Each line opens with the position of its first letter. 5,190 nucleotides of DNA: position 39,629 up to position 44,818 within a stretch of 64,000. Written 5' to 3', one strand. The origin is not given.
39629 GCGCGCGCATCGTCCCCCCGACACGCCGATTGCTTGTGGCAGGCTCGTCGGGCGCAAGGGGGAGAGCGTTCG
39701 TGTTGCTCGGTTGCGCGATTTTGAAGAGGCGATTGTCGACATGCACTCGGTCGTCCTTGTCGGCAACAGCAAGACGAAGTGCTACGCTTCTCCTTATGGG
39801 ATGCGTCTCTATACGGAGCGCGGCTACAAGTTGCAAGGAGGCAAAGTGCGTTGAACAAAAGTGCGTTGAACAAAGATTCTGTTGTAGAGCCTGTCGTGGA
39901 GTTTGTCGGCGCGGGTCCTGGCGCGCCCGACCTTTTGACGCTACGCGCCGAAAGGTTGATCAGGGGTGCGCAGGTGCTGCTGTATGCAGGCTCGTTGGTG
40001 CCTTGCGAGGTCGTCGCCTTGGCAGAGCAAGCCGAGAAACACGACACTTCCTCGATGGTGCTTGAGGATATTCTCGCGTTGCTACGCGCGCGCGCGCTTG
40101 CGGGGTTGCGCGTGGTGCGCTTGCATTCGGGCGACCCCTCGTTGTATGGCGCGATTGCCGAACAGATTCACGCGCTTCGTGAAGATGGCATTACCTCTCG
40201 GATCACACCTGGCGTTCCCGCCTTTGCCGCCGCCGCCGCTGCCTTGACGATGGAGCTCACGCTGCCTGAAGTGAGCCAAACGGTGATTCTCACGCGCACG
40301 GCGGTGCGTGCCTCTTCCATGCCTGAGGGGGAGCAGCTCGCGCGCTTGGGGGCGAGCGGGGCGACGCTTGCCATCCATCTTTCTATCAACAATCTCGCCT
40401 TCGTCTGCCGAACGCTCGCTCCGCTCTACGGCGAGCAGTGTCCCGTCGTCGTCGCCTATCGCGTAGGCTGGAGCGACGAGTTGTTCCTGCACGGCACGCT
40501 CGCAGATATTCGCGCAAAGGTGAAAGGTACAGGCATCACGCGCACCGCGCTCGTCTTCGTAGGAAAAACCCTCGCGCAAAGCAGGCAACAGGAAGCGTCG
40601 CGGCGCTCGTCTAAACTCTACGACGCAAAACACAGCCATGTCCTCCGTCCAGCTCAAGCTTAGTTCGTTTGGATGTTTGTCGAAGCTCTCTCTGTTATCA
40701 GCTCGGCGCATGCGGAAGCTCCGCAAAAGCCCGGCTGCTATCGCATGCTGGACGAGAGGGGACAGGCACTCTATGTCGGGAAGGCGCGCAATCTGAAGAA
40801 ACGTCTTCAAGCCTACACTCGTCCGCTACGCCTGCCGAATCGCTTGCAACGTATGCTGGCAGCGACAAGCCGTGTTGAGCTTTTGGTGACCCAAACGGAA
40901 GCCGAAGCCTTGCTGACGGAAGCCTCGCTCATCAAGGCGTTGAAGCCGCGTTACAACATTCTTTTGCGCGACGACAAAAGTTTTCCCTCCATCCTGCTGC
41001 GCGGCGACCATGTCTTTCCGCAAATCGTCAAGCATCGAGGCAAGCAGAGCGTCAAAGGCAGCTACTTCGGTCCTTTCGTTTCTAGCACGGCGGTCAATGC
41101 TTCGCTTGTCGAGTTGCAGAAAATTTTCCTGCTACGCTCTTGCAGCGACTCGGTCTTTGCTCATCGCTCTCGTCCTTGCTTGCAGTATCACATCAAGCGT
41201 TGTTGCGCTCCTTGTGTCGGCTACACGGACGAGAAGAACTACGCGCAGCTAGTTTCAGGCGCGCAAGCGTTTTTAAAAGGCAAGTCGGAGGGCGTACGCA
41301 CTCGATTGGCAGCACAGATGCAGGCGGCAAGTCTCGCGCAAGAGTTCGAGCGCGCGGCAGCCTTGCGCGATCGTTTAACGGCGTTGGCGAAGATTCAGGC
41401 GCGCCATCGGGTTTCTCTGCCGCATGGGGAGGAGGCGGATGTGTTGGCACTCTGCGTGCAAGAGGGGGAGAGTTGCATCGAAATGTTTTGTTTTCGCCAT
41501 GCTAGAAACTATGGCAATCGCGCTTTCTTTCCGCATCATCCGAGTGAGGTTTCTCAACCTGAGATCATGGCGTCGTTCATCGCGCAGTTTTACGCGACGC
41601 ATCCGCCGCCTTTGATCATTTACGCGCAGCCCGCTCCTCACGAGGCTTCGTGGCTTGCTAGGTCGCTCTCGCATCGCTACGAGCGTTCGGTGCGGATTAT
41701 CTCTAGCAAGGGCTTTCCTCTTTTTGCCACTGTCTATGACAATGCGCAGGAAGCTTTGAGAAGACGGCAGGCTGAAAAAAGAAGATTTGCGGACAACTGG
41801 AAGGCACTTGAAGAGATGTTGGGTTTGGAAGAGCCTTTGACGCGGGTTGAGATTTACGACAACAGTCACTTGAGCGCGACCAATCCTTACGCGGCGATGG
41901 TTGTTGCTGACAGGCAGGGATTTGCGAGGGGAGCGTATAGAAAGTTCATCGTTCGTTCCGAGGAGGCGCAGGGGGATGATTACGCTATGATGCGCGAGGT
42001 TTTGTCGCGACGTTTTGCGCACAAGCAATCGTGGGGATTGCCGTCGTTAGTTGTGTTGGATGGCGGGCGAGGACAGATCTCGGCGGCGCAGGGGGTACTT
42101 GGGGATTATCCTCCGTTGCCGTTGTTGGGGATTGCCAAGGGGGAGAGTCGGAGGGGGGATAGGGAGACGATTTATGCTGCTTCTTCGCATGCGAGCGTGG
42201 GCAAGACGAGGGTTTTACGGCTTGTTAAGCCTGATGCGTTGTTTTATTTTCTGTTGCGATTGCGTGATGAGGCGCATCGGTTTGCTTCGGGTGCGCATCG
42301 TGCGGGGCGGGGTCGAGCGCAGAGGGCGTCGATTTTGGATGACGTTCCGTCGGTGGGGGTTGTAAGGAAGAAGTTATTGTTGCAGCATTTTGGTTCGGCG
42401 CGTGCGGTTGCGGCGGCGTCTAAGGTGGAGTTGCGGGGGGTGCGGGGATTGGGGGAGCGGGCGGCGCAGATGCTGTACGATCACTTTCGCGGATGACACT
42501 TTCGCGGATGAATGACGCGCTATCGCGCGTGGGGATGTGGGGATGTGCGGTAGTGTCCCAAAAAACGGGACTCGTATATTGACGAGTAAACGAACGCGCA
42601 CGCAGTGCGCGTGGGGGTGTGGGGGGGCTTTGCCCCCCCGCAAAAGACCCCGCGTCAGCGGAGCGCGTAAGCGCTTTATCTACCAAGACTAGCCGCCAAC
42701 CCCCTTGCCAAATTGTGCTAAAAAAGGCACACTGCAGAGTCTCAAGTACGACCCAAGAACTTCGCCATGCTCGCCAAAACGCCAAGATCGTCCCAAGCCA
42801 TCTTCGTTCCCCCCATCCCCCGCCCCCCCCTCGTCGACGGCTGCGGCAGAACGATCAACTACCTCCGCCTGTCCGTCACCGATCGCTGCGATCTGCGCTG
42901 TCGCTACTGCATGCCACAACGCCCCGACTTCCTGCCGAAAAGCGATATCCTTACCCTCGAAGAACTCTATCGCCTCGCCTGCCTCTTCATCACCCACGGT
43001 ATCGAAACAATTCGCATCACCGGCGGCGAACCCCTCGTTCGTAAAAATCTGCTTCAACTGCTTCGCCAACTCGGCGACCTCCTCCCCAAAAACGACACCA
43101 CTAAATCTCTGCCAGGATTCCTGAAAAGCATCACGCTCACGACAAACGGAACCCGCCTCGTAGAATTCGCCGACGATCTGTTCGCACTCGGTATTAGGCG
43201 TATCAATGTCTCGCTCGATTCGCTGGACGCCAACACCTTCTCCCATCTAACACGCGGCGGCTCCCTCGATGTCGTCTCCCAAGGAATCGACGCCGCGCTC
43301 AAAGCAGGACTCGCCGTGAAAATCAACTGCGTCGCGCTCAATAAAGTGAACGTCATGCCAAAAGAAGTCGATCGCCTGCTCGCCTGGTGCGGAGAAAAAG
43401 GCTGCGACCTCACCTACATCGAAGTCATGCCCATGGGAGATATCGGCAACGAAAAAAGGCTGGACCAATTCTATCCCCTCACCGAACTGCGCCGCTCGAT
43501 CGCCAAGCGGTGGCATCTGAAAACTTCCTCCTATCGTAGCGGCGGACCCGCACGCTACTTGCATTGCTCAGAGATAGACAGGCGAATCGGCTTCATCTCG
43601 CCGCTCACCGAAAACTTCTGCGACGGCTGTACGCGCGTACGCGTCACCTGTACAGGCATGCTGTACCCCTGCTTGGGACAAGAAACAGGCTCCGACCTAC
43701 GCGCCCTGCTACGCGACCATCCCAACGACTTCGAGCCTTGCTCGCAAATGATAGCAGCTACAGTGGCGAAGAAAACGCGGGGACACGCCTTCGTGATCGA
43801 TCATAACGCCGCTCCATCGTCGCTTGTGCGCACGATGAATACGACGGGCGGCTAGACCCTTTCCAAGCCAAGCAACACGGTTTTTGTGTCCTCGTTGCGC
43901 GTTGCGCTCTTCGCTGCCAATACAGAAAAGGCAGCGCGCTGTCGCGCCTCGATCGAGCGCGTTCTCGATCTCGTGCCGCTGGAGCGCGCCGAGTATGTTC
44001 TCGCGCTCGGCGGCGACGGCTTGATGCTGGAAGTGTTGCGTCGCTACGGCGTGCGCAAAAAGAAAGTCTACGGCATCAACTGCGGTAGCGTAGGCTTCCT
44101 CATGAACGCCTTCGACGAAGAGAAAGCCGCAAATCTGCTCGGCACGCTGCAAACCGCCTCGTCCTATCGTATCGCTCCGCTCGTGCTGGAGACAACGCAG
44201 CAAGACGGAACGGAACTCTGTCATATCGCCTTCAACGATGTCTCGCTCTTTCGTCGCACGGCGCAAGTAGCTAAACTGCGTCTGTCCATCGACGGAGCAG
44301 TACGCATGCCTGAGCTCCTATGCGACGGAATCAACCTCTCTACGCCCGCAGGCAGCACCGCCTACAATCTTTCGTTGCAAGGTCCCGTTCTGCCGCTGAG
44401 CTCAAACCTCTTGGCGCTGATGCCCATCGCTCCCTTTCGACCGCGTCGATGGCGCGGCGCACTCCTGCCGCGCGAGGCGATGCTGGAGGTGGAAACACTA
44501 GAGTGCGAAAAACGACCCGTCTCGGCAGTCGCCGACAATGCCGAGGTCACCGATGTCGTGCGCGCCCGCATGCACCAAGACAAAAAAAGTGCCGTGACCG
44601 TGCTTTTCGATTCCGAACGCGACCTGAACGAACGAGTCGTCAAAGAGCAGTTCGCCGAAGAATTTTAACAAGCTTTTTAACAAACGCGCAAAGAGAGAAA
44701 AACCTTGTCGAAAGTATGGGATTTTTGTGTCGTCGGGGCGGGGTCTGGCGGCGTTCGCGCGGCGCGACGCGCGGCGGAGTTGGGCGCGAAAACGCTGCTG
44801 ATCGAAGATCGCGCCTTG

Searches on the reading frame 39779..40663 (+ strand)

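Call 37: search_protein_families(library=pfam, proteins=[window:39779-40663:+], max_evalue=0.00001)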
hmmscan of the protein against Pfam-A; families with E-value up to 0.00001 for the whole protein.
window:39779-40663:+ (294 aa): 1 family
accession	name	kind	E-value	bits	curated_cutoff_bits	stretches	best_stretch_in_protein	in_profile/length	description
PF00590.25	TP_methylase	-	1.2e-42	146.7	27.8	1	42-244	4-211/212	Tetrapyrrole (Corrin/Porphyrin) Methylases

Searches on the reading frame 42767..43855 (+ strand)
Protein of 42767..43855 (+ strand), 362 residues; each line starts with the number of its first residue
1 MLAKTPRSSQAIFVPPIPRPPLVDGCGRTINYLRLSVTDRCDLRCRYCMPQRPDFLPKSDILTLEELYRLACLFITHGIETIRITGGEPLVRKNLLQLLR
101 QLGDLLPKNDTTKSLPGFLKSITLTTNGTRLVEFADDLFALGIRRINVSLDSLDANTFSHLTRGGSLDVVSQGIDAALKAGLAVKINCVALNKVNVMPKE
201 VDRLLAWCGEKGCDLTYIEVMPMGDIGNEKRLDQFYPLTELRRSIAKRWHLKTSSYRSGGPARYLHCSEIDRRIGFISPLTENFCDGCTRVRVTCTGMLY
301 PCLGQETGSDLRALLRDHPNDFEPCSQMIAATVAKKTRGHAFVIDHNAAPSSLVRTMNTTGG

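Call 37: search_protein_families(library=pfam, proteins=[window:42767-43855:+], max_evalue=0.00001)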
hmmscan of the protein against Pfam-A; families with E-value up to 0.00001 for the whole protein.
window:42767-43855:+ (362 aa): 2 families
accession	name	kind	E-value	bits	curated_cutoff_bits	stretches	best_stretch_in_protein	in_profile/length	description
PF06463.18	Mob_synth_C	-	4.9e-32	111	37.4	1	214-341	2-127/128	Molybdenum Cofactor Synthesis C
PF04055.27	Radical_SAM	-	4.6e-25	89.2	29.5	1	36-196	2-156/166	Radical SAM superfamily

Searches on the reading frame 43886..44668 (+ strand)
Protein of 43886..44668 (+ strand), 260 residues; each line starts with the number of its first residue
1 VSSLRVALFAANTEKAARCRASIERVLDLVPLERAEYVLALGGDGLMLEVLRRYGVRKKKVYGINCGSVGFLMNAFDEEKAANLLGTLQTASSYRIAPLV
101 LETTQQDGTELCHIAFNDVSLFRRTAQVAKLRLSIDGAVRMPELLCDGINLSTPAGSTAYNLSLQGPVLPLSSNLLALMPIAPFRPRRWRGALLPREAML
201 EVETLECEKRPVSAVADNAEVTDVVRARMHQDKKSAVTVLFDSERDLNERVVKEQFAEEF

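Call 37: search_protein_families(library=pfam, proteins=[window:43886-44668:+], max_evalue=0.00001)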
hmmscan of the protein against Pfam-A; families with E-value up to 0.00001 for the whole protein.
window:43886-44668:+ (260 aa): 2 families
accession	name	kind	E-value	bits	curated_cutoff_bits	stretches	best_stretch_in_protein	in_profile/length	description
PF20143.4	NAD_kinase_C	-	5.9e-07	29.7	23.7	1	123-218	9-100/126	ATP-NAD kinase C-terminal domain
PF01513.26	NAD_kinase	-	1e-06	29.5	25.5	1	33-87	71-124/130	ATP-NAD kinase N-terminal domain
